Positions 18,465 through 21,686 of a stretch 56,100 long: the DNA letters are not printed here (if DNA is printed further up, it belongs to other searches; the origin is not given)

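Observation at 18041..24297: Maf (DUF115)-like protein translationally coupled to a SPASM radical-SAM and a B12-binding radical-SAM enzyme: candidate undescribed flagellin/glycan tailoring module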

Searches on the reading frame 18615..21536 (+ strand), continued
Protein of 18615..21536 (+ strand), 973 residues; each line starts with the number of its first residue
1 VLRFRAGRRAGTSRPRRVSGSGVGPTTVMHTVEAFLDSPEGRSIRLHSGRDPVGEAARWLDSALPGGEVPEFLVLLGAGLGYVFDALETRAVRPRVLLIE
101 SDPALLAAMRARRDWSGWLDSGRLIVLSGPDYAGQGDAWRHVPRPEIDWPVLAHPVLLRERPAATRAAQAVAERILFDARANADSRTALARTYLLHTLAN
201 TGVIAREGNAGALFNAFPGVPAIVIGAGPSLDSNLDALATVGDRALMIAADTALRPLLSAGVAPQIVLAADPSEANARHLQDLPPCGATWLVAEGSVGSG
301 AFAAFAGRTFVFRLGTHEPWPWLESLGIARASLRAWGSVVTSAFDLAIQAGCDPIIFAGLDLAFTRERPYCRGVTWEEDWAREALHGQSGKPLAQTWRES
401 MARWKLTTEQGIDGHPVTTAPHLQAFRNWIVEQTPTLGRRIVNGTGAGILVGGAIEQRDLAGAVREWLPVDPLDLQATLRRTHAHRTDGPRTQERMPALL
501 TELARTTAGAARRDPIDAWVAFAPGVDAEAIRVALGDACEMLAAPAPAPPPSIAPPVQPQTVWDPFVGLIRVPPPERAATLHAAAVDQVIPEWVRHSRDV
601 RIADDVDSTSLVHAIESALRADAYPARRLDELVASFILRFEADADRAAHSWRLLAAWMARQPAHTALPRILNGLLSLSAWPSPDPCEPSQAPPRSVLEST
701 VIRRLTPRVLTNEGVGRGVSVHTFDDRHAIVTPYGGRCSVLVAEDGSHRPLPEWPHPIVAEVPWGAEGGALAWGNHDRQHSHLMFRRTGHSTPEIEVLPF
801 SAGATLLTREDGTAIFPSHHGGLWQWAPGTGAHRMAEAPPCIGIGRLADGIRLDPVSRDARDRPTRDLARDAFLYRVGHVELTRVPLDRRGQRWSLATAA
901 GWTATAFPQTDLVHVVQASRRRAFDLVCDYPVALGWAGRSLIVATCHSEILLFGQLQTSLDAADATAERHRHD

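Call 70: find_encoding_contigs(protein=P0055, flank=10000, max_places=1)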
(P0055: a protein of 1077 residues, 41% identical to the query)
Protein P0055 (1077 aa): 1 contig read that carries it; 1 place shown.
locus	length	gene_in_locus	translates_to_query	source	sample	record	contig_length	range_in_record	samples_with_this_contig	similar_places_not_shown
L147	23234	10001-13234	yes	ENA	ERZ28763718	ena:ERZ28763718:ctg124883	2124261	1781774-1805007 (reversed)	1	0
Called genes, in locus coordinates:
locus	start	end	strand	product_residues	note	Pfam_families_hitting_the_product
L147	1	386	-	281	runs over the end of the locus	-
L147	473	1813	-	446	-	-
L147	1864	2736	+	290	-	-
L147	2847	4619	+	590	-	PF01011:PQQ, PF13360:PQQ_2, PF13570:Beta-prop_ACSF4 (faint), PF25293:Beta-prop_EMC1_N (faint), PF13360:PQQ_2, PF01011:PQQ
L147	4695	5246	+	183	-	-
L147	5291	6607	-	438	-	PF01011:PQQ (faint), PF13360:PQQ_2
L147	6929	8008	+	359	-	PF01073:3Beta_HSD, PF01370:Epimerase, PF02719:Polysacc_synt_2, PF04321:RmlD_sub_bind (weak), PF07993:NAD_binding_4, PF16363:GDP_Man_Dehyd, PF13460:NAD_binding_10 (faint)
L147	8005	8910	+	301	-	PF01370:Epimerase, PF04321:RmlD_sub_bind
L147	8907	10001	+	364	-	PF02350:Epimerase_2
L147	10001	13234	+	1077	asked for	PF01973:MptE-like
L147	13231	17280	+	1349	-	PF20706:GT4-conflict, PF00534:Glycos_transf_1, PF13524:Glyco_trans_1_2, PF13692:Glyco_trans_1_4, PF13506:Glyco_transf_21 (weak), PF00535:Glycos_transf_2, PF10111:Glyco_tranf_2_2, PF13641:Glyco_tranf_2_3, +1 more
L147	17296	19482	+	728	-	PF00534:Glycos_transf_1, PF13524:Glyco_trans_1_2, PF13692:Glyco_trans_1_4, PF20706:GT4-conflict, PF00535:Glycos_transf_2, PF10111:Glyco_tranf_2_2, PF13641:Glyco_tranf_2_3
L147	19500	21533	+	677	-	PF13847:Methyltransf_31 (weak), PF08241:Methyltransf_11, PF08242:Methyltransf_12 (weak), PF13649:Methyltransf_25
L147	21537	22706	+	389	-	PF13439:Glyco_transf_4, PF13579:Glyco_trans_4_4, PF20706:GT4-conflict (weak), PF00534:Glycos_transf_1, PF13692:Glyco_trans_1_4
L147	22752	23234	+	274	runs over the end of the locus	PF03567:Sulfotransfer_2 (weak), PF06990:Gal-3-0_sulfotr (faint)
